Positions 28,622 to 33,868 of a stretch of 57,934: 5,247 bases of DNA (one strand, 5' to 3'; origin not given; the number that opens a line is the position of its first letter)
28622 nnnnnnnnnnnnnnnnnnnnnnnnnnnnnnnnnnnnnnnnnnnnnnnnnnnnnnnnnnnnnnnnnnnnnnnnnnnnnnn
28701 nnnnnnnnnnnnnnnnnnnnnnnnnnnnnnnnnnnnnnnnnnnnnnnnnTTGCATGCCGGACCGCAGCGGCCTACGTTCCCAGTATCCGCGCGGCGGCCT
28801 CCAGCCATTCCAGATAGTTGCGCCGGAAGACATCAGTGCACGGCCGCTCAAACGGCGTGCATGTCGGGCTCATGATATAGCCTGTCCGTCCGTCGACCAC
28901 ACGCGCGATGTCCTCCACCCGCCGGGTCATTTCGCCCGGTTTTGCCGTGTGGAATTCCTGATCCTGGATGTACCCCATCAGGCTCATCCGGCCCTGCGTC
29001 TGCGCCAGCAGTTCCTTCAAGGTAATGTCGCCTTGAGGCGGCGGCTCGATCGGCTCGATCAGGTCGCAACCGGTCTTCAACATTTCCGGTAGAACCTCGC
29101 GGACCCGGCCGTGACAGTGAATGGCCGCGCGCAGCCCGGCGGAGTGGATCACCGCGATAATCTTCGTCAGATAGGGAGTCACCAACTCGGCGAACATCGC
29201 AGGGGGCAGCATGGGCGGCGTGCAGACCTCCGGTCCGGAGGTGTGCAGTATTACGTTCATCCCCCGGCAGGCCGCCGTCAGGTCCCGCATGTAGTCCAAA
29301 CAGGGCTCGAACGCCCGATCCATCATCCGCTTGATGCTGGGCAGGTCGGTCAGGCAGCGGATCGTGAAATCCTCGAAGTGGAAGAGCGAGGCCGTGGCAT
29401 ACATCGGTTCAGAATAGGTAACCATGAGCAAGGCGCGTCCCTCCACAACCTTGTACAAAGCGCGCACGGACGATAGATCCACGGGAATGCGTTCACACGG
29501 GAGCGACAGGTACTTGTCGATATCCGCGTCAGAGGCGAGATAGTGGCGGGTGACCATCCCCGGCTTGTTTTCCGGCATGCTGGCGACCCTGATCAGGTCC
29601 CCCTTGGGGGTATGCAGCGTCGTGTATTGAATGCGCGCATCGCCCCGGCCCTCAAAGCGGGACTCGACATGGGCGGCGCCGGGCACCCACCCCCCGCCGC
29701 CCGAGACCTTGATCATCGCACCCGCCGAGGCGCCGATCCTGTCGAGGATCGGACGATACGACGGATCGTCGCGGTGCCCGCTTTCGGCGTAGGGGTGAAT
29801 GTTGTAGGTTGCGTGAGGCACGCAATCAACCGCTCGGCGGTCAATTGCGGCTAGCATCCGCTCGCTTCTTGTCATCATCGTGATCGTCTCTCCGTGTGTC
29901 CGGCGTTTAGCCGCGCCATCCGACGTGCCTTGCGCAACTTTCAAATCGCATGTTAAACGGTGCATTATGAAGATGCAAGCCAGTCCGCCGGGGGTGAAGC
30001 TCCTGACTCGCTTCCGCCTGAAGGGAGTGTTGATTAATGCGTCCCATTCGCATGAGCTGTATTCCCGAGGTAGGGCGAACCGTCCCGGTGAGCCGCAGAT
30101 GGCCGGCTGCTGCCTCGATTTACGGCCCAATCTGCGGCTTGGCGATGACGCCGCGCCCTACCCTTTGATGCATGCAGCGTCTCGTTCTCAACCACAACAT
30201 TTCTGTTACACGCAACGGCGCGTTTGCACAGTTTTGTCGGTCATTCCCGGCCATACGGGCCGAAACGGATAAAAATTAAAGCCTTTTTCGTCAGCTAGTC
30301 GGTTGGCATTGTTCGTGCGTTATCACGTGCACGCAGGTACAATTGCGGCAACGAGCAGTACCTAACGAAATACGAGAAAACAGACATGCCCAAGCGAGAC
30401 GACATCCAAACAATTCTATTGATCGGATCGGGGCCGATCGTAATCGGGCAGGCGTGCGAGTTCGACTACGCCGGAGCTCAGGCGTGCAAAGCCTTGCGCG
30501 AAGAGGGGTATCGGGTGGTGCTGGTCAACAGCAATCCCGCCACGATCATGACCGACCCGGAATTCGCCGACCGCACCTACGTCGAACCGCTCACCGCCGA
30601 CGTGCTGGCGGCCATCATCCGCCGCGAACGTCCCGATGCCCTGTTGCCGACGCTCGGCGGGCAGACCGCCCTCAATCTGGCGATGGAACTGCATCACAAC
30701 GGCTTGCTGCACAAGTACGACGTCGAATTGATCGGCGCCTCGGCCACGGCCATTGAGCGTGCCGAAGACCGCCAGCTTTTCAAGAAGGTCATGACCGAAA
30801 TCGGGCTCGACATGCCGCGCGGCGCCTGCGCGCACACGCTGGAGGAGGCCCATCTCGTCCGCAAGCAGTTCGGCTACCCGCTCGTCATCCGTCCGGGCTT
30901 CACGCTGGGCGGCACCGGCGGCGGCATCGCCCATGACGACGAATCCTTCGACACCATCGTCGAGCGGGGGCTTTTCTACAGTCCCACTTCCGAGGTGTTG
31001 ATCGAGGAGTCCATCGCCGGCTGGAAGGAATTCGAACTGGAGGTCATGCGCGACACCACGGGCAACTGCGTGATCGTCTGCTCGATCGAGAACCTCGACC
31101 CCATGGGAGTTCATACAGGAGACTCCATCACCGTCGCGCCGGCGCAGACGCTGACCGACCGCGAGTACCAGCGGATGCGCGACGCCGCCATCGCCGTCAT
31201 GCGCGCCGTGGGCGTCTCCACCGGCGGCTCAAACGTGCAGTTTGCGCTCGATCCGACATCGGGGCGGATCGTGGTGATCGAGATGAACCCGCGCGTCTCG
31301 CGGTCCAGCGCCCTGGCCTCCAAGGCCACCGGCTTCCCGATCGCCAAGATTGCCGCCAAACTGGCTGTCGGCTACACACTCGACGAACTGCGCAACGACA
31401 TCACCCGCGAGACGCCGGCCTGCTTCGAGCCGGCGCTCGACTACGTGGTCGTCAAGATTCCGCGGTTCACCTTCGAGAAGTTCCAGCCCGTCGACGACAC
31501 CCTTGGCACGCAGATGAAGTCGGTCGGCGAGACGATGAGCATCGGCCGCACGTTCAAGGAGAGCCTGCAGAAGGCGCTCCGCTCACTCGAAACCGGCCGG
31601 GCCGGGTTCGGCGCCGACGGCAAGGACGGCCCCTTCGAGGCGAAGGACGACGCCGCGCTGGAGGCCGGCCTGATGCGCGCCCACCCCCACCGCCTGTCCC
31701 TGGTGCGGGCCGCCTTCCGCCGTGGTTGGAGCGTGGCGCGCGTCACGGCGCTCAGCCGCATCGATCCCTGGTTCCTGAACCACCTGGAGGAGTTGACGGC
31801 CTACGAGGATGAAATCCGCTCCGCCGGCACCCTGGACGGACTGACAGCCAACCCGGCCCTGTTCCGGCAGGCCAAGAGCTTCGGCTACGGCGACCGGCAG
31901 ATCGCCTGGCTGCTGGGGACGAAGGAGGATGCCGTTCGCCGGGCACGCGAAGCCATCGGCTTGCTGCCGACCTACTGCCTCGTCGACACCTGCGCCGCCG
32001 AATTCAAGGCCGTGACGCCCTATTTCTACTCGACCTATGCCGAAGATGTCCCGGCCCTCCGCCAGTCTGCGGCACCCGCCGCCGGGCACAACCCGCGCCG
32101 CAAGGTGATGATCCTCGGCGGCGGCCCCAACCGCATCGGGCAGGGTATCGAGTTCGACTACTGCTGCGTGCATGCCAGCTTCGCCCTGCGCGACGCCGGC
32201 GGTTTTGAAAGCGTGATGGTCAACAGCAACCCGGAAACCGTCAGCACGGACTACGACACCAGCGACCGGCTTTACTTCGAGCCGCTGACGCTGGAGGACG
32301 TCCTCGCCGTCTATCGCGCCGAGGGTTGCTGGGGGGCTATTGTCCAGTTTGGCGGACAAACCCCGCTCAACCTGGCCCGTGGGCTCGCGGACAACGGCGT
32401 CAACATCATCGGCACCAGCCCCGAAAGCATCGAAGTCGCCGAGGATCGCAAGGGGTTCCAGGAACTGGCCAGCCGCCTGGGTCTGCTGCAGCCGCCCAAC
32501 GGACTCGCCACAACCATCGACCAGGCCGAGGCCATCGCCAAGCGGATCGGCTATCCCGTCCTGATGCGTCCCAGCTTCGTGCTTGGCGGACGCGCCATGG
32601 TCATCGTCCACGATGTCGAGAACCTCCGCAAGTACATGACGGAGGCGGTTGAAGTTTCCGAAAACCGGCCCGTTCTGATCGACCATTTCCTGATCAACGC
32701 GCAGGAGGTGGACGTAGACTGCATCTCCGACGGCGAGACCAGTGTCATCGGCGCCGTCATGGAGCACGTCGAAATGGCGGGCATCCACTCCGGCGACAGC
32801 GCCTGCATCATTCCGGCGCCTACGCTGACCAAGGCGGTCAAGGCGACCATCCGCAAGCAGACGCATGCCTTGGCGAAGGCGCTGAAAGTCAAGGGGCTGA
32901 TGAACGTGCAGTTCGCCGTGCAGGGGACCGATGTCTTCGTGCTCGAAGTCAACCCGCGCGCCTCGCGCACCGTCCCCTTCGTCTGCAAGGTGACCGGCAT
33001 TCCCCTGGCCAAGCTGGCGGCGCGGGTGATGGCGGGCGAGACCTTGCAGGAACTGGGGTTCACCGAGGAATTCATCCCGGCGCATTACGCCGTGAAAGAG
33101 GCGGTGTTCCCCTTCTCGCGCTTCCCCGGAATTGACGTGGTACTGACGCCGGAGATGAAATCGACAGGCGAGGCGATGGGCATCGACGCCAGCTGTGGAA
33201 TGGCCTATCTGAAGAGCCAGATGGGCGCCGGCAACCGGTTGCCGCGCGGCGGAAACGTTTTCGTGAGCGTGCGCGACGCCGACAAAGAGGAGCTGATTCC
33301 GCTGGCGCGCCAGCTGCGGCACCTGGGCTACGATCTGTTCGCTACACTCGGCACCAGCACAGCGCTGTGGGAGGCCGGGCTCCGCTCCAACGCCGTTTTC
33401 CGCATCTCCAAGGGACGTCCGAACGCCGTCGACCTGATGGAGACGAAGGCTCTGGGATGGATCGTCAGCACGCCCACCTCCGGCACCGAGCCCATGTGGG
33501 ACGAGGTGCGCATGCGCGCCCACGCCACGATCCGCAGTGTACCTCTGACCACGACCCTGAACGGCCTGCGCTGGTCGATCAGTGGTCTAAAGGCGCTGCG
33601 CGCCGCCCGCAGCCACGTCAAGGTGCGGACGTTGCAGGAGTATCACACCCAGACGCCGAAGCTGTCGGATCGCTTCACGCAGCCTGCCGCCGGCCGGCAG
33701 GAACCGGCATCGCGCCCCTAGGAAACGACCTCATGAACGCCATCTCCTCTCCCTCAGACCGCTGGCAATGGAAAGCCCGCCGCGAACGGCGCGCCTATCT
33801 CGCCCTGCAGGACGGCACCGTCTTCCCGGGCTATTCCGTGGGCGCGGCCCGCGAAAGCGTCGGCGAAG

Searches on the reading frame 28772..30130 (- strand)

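Call 68: search_protein_families(library=pfam, proteins=[window:28772-30130:-], max_evalue=0.001)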
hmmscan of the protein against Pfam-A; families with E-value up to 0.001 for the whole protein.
window:28772-30130:- (452 aa): 1 family
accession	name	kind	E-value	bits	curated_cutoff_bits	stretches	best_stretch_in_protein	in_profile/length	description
PF01208.23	URO-D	-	7.6e-18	65.1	23.9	1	184-424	86-325/346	Uroporphyrinogen decarboxylase (URO-D)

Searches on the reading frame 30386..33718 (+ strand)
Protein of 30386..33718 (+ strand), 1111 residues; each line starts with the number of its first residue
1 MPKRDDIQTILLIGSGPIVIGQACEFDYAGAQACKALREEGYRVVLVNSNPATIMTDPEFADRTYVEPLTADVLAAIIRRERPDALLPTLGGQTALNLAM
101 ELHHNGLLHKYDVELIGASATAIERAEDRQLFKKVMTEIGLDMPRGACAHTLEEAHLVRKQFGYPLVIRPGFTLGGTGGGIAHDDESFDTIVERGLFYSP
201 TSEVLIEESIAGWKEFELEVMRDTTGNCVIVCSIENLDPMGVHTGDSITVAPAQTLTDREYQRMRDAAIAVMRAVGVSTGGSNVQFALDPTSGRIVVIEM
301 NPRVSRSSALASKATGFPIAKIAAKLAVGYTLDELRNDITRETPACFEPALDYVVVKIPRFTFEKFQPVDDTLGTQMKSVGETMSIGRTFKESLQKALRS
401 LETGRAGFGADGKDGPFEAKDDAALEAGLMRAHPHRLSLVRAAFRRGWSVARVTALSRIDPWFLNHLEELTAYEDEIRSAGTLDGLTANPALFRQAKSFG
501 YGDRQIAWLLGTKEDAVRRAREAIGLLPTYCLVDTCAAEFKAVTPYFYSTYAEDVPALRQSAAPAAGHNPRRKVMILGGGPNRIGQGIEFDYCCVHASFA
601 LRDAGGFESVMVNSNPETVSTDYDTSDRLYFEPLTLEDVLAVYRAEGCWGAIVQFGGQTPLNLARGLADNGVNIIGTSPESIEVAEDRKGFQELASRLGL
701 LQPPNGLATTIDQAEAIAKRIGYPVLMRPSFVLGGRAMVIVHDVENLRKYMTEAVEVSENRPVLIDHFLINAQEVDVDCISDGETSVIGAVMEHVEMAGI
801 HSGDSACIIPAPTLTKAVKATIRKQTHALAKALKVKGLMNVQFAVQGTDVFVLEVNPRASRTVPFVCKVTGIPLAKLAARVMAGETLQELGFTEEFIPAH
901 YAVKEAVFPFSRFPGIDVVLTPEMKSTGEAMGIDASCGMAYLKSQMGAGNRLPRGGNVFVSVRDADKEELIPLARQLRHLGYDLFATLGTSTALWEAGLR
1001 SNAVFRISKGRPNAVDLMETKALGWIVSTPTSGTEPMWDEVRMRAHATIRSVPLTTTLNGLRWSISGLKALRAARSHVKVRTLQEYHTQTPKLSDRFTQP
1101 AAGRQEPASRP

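Call 68: search_protein_families(library=pfam, proteins=[window:30386-33718:+], max_evalue=0.001)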
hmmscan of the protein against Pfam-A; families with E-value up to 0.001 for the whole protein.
window:30386-33718:+ (1111 aa): 10 families
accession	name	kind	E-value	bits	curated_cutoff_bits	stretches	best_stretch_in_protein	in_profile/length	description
PF02786.22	CPSase_L_D2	-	5.9e-112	372.7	19.8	2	128-334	1-210/211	Carbamoyl-phosphate synthase L chain, ATP binding domain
PF25596.1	CPSase_L_D1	-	2.4e-94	311.7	27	2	7-124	2-117/118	Carbamoyl phosphate synthase preATP-grasp domain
PF02787.25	CPSase_L_D3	-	6.1e-20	71.4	26.6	1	429-509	3-79/80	Carbamoyl-phosphate synthetase large chain, oligomerisation domain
PF07478.18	Dala_Dala_lig_C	-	5.3e-15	55.9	24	2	712-858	26-175/204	D-ala D-ala ligase C-terminus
PF02222.28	ATP-grasp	-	1.2e-13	51.6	27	2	696-859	4-163/179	ATP-grasp domain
PF02142.27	MGS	-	2.8e-11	43.9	24.1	1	969-1056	1-94/94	MGS-like domain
PF15632.11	ATPgrasp_Ter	-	8.3e-11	42.2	29.1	1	762-886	4-112/131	ATP-grasp in the biosynthetic pathway with Ter operon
PF02655.19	ATP-grasp_3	-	8.7e-10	39.3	23.2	1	716-859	25-157/160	ATP-grasp domain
PF13535.11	ATP-grasp_4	-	2.3e-09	37.5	27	1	201-303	52-151/160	ATP-grasp domain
PF13549.11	ATP-grasp_5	-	0.00019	21.3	27.6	0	692-728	16-52/221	ATP-grasp domain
